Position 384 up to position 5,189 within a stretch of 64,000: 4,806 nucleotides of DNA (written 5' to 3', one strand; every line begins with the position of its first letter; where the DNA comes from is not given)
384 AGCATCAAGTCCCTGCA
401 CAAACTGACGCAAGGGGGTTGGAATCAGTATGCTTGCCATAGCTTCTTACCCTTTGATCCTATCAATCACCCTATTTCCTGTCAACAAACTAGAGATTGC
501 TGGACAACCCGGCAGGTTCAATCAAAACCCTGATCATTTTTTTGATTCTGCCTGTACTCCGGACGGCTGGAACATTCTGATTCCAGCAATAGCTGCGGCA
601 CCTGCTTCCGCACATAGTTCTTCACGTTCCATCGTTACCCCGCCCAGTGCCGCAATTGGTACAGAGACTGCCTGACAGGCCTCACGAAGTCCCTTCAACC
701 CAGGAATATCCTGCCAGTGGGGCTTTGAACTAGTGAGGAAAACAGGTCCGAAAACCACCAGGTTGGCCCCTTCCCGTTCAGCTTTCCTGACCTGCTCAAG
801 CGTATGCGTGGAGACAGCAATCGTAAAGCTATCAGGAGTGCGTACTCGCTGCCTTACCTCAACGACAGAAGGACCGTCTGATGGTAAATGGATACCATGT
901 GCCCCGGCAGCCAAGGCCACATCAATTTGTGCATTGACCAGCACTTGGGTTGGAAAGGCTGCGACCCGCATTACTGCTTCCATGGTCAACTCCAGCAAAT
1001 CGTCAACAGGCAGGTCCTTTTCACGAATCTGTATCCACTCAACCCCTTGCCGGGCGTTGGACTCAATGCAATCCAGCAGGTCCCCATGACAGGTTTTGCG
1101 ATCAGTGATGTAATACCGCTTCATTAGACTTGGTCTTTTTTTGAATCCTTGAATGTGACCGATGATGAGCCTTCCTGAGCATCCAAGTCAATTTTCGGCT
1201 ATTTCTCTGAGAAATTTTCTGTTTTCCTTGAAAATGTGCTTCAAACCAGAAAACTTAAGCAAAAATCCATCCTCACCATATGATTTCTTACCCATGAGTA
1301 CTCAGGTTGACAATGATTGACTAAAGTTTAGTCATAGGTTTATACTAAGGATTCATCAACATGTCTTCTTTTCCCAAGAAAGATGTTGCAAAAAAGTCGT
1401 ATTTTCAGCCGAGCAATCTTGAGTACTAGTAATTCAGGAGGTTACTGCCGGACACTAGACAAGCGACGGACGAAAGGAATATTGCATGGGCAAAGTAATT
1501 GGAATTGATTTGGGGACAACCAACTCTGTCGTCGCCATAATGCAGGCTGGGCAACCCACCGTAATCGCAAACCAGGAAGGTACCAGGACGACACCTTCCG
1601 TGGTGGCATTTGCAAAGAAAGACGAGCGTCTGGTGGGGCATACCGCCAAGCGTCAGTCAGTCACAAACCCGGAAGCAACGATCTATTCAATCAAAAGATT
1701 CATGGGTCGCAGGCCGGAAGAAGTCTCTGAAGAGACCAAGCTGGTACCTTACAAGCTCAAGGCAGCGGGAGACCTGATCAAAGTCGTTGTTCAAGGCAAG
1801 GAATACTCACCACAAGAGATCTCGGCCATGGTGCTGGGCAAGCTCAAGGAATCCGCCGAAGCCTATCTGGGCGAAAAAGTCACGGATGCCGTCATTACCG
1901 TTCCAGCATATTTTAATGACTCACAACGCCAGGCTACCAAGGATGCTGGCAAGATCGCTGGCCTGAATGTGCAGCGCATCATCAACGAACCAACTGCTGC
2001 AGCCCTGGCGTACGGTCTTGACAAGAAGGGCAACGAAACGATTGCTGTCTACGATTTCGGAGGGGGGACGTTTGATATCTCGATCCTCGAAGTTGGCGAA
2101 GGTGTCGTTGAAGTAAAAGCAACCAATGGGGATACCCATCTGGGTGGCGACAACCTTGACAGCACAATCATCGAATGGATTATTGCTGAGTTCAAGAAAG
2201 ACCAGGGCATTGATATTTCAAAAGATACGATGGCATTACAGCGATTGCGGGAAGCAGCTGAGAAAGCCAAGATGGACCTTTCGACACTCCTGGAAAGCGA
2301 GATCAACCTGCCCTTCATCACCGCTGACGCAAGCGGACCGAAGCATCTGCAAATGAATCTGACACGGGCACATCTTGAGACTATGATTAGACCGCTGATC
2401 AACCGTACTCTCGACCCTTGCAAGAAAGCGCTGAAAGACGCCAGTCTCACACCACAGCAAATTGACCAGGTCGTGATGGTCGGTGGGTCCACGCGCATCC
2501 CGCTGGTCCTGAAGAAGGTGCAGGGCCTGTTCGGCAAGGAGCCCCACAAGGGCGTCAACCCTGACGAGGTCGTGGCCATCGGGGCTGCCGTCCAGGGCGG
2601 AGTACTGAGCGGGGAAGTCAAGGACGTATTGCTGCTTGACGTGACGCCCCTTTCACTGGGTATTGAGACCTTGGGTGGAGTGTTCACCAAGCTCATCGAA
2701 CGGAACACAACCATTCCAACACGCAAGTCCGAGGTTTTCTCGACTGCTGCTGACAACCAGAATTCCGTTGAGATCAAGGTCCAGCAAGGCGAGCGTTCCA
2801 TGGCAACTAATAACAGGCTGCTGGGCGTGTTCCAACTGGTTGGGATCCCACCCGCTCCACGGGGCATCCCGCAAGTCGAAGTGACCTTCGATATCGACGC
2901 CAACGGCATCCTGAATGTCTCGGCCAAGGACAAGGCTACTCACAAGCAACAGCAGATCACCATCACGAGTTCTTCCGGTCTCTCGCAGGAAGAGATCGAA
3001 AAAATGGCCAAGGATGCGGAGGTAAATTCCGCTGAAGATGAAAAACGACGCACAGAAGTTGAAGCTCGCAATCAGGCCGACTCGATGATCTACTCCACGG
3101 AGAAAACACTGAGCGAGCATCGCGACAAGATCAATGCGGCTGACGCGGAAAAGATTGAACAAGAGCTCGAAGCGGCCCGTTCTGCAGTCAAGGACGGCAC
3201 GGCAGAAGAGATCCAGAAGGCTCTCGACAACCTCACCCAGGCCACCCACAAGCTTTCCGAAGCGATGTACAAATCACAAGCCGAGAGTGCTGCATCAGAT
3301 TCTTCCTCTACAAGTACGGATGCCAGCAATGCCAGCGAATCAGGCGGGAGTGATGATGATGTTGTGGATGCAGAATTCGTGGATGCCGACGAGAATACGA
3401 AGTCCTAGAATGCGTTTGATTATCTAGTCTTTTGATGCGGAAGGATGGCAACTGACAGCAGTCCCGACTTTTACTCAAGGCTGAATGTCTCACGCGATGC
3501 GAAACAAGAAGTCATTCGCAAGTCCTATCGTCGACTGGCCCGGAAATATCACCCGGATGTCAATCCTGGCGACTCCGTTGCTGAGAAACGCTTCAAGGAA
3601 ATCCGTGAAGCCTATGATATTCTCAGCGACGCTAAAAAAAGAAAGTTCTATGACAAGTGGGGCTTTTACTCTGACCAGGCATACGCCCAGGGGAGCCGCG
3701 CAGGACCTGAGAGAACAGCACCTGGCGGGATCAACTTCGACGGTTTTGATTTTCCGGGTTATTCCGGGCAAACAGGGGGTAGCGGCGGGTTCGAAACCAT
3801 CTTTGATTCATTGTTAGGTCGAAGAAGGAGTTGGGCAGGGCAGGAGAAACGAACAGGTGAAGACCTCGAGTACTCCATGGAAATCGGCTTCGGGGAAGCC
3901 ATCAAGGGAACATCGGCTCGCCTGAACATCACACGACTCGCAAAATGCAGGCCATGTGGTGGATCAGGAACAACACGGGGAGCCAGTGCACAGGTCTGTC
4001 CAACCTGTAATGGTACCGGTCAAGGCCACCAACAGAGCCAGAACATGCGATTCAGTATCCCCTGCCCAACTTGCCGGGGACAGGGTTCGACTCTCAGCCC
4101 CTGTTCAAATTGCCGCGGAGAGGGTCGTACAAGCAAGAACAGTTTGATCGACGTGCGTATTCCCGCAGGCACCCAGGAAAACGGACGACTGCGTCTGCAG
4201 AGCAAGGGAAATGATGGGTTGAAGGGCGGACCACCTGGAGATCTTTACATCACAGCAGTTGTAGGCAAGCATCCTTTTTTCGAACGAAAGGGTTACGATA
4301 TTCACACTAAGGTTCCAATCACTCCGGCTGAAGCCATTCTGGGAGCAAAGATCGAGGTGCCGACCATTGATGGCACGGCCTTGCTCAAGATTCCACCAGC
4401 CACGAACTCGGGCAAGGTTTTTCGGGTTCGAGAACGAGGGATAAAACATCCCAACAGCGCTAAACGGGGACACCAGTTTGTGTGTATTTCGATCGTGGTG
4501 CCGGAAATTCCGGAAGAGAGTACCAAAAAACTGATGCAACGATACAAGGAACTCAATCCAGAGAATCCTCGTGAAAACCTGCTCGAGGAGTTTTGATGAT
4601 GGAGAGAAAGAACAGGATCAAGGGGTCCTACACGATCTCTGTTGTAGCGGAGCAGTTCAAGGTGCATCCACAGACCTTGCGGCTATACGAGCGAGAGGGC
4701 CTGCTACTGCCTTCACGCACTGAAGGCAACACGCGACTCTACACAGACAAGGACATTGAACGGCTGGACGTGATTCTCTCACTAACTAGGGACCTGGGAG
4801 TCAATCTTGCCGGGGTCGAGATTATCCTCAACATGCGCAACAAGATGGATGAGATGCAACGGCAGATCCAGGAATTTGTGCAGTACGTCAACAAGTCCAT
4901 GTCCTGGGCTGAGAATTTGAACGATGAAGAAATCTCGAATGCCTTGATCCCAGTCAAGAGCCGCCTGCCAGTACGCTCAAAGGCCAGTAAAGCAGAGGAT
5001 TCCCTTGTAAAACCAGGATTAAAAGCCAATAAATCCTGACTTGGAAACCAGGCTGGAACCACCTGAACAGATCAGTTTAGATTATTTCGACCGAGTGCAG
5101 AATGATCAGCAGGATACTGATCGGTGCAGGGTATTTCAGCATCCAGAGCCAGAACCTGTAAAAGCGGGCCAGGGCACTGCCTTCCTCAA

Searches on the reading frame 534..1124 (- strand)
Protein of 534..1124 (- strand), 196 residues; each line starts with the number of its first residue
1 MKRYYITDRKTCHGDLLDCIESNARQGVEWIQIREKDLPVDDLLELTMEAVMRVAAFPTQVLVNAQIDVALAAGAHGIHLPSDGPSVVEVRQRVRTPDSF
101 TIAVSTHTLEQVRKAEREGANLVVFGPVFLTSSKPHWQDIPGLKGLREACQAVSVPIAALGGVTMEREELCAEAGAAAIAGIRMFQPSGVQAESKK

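Call 25: search_protein_families(library=pfam, proteins=[window:534-1124:-], max_evalue=0.00001)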
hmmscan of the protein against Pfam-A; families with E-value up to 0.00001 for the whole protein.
window:534-1124:- (196 aa): 1 family
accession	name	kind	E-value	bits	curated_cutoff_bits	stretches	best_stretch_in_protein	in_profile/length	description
PF02581.23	TMP-TENI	-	8.5e-41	139.7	27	1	4-184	2-179/180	Thiamine monophosphate synthase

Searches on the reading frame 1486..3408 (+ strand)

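Call 25: search_protein_families(library=pfam, proteins=[window:1486-3408:+], max_evalue=0.00001)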
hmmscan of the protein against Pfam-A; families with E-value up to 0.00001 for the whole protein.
window:1486-3408:+ (640 aa): 2 families
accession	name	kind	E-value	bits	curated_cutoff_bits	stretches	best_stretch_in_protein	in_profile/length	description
PF00012.26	HSP70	-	4e-262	871.2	20.6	1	4-596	1-599/599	Hsp70 protein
PF06723.19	MreB_Mbl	-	5.2e-16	58.8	27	1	133-368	94-316/327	MreB/Mbl protein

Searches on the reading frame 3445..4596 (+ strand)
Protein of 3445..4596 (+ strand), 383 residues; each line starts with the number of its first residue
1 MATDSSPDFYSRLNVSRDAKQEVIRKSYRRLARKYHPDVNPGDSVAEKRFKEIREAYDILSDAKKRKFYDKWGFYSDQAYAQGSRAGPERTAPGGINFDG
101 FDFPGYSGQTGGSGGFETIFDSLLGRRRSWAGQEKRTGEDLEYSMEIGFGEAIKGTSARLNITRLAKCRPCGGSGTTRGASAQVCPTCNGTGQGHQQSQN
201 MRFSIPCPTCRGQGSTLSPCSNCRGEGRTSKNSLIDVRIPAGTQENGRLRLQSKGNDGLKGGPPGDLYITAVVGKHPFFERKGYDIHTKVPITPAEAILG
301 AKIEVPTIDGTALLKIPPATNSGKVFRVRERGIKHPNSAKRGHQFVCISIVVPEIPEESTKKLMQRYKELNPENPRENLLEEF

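Call 25: search_protein_families(library=pfam, proteins=[window:3445-4596:+], max_evalue=0.00001)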
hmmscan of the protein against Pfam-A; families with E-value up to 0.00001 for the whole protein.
window:3445-4596:+ (383 aa): 3 families
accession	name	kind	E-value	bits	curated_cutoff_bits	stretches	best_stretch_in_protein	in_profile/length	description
PF01556.23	DnaJ_C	-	4.7e-43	147.3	26.6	1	141-353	1-152/152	DnaJ C terminal domain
PF00226.36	DnaJ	-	1.6e-24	86.2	27.8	1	8-70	1-63/63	DnaJ domain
PF00684.25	DnaJ_CXXCXGXG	-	6.7e-10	39.5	32.7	1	168-227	1-65/65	DnaJ central domain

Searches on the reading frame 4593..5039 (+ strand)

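Call 25: search_protein_families(library=pfam, proteins=[window:4593-5039:+], max_evalue=0.00001)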
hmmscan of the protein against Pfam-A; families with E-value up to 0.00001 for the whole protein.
window:4593-5039:+ (148 aa): 3 families
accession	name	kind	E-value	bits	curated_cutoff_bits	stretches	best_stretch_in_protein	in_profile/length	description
PF13411.12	MerR_1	-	9.5e-19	67.7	21.6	1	13-80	1-67/69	MerR HTH family regulatory protein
PF00376.29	MerR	-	1.6e-12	47.4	28.2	1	14-50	1-38/38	MerR family regulatory protein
PF13591.12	MerR_2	-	9.1e-12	45.1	29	1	14-94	2-81/84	MerR HTH family regulatory protein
